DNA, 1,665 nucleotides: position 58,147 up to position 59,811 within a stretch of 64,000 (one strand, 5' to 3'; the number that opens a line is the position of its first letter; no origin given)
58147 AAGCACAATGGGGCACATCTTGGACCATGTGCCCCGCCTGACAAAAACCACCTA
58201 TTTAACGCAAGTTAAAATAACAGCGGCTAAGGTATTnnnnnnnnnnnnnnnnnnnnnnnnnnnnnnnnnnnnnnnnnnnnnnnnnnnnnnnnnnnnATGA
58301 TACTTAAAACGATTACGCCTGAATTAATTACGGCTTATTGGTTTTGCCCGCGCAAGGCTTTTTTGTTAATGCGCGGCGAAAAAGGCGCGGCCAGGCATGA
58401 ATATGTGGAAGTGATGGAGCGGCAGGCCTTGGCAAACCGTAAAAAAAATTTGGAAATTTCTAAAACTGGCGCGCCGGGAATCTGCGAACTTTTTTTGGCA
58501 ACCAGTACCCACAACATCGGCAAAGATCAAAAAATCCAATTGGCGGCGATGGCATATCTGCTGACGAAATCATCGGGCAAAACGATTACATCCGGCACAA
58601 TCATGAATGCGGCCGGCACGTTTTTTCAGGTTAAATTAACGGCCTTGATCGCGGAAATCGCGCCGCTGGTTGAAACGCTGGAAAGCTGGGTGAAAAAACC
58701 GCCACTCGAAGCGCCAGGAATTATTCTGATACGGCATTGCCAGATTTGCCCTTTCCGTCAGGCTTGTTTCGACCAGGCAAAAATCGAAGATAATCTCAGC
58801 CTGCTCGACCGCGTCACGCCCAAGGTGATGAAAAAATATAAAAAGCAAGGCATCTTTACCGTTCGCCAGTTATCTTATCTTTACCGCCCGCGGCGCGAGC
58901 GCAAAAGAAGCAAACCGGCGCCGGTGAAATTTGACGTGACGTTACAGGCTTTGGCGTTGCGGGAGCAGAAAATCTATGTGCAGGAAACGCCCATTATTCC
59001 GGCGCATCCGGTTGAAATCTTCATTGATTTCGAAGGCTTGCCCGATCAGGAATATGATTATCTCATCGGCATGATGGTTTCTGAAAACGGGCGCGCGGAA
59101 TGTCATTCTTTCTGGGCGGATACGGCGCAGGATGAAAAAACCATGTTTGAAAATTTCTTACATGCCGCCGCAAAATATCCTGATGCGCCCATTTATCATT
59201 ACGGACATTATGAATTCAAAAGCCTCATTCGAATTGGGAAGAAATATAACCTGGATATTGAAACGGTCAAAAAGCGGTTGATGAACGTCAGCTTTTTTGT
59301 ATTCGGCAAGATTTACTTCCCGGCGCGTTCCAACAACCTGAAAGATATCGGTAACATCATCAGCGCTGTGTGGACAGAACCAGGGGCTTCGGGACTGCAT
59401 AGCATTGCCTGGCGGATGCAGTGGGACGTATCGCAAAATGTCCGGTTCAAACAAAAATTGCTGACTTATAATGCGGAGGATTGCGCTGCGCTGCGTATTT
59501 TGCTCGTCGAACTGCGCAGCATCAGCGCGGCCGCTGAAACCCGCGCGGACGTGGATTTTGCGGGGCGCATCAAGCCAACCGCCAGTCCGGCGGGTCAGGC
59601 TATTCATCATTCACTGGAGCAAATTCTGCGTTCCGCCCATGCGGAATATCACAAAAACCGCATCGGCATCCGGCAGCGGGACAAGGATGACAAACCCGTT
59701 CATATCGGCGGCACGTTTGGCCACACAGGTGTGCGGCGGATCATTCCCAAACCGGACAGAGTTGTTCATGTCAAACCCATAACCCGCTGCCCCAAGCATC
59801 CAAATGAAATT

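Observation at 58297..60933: One 878-codon ORF fuses a Cas4/RecB-like nuclease and RNase H-like module to an IS66-type DDE transposase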

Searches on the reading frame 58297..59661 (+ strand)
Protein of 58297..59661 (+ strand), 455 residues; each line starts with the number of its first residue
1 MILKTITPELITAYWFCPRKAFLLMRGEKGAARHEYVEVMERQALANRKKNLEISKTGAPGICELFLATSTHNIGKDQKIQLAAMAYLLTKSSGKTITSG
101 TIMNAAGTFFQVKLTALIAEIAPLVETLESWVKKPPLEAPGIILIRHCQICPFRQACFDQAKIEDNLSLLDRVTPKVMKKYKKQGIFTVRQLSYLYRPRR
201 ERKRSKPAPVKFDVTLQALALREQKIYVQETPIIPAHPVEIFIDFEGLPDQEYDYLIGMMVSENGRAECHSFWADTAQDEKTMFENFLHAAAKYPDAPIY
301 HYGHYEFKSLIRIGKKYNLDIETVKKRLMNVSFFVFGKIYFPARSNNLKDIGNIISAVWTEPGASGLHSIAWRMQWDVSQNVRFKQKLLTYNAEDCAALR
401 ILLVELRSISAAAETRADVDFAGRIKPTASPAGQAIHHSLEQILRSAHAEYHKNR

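Call 83: search_dna_similar(query=window:58297-59661:+, collection=plasmids, mode=protein, max_evalue=0.000001, max_rows=25)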
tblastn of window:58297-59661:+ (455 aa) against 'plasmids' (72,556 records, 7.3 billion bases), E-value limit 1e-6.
Records with a match: 35; places in all: 35; records where one place covers at least 80% of the query: 1.
Best place of each record, by identity: <60% 35.
By first word of the organism name: Piscirickettsia 10; Rhizobium 8; Roseomonas 2; Mesorhizobium 2; Calothrix 1; Acaryochloris 1; Sphingomonas 1; Aminobacter 1; Roseovarius 1; Paracoccus 1; and 7 more.
By predicted mobility (MOB-suite, as given by PLSDB): non-mobilizable 20; conjugative 11; mobilizable 4.
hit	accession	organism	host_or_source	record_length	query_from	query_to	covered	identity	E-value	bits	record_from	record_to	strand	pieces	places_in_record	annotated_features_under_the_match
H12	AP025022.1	Calothrix sp. PCC 7716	-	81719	6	455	99%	39.4%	2e-114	377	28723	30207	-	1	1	transposase IS66, putative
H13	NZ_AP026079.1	Acaryochloris marina MBIC10699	cell culture,Ascidian, Diplosoma similis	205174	138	402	58%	44.2%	5e-65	234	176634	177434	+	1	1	TM0106 family RecB-like putative nuclease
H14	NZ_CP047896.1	Sphingomonas changnyeongensis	Single cell,Fresh water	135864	107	431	71%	23.5%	2e-10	71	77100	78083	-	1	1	TM0106 family RecB-like putative nuclease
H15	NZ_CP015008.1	Aminobacter aminovorans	cell culture,soil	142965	107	407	66%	25.4%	2e-8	65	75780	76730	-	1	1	TM0106 family RecB-like putative nuclease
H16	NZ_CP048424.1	Rhizobium daejeonense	Cell,soil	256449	107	407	66%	25.3%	7e-10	69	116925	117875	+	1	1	TM0106 family RecB-like putative nuclease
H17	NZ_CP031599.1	Roseovarius indicus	pure culture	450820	107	410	67%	24.2%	8e-10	69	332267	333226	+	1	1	TM0106 family RecB-like putative nuclease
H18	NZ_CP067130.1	Paracoccus seriniphilus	cell culture,washing water of Bugula ...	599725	128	407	62%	25.4%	2e-10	71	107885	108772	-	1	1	TM0106 family RecB-like putative nuclease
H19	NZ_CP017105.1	Rhizobium gallicum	Phaseolus vulgaris,Whole ...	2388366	126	407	62%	25.0%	1e-9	69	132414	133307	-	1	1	none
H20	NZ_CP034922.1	Roseomonas mucosa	Homo sapiens,tissue sample,Clinical, ...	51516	148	410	58%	25.4%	7e-9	66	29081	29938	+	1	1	TM0106 family RecB-like putative nuclease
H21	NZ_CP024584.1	Roseomonas sp. FDAARGOS_362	Homo sapiens,peripheral Blood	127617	148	410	58%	25.4%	7e-9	66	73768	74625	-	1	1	TM0106 family RecB-like putative nuclease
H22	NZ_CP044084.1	Pseudomonas luteola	Homo sapiens,clinical isolate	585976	134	396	58%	25.4%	5e-12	76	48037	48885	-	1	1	TM0106 family RecB-like putative nuclease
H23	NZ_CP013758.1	Piscirickettsia salmonis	Salmo salar,liver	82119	164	447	62%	23.4%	1e-8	65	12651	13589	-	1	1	TM0106 family RecB-like putative nuclease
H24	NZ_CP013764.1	Piscirickettsia salmonis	Salmo salar,liver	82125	164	447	62%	23.4%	1e-8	65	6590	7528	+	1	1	TM0106 family RecB-like putative nuclease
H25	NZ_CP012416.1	Piscirickettsia salmonis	Salmo salar,Kidney,kidney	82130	164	447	62%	23.4%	1e-8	65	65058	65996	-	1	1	TM0106 family RecB-like putative nuclease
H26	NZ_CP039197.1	Piscirickettsia salmonis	Salmo salar,cell culture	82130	164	447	62%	23.4%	1e-8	65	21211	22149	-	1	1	TM0106 family RecB-like putative nuclease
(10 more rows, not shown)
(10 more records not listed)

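Call 84: get_annotated_region(hit=H22, flank=3000)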
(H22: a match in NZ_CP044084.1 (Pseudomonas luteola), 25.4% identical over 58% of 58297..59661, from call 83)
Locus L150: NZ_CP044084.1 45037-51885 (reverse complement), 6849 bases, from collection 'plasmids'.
description: Pseudomonas luteola strain FDAARGOS_637 plasmid unnamed1, complete sequence
organism: Pseudomonas luteola (NCBI taxid 47886)
taxonomy: Bacteria; Pseudomonadota; Gammaproteobacteria; Pseudomonadales; Pseudomonadaceae; Pseudomonas; Pseudomonas luteola
host: -; source: Homo sapiens,clinical isolate; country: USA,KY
typing (MOB-suite, as given by PLSDB): non-mobilizable
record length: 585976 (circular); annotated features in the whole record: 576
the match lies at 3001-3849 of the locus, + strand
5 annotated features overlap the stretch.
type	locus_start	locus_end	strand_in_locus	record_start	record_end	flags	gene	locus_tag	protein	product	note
CDS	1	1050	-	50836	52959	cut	-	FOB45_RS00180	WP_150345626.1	ATP-binding protein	-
CDS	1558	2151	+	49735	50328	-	-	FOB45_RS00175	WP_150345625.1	hypothetical protein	-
CDS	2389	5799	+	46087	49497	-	-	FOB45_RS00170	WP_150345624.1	TM0106 family RecB-like putative nuclease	-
CDS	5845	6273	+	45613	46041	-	-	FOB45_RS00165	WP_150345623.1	hypothetical protein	-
CDS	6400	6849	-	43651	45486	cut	-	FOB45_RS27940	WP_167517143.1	inositol monophosphatase family protein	-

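Call 85: get_annotated_region(hit=H16, flank=3000)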
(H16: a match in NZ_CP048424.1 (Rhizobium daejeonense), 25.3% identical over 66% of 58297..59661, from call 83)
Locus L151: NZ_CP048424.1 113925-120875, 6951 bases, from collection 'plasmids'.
description: Rhizobium daejeonense strain KACC 13094 plasmid unnamed1, complete sequence
organism: Rhizobium daejeonense (NCBI taxid 240521)
taxonomy: Bacteria; Pseudomonadota; Alphaproteobacteria; Hyphomicrobiales; Rhizobiaceae; Rhizobium; Rhizobium daejeonense
host: -; source: Cell,soil; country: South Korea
typing (MOB-suite, as given by PLSDB): conjugative; relaxase MOBP,MOBP,MOBQ; mating-pair formation MPF_T
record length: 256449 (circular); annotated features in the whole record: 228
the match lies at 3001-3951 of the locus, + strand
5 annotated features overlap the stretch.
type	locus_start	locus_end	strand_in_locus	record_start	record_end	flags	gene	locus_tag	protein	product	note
CDS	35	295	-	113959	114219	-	-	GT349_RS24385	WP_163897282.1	hypothetical protein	-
CDS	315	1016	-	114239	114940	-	-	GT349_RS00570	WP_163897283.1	toll/interleukin-1 receptor domain-containing protein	GO:0007165 - signal transduction [Evidence IEA]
CDS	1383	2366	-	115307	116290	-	-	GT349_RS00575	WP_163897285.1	WYL domain-containing protein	-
CDS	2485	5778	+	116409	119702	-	-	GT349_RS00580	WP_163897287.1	TM0106 family RecB-like putative nuclease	-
CDS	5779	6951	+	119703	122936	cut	-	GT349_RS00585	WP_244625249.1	AAA family ATPase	-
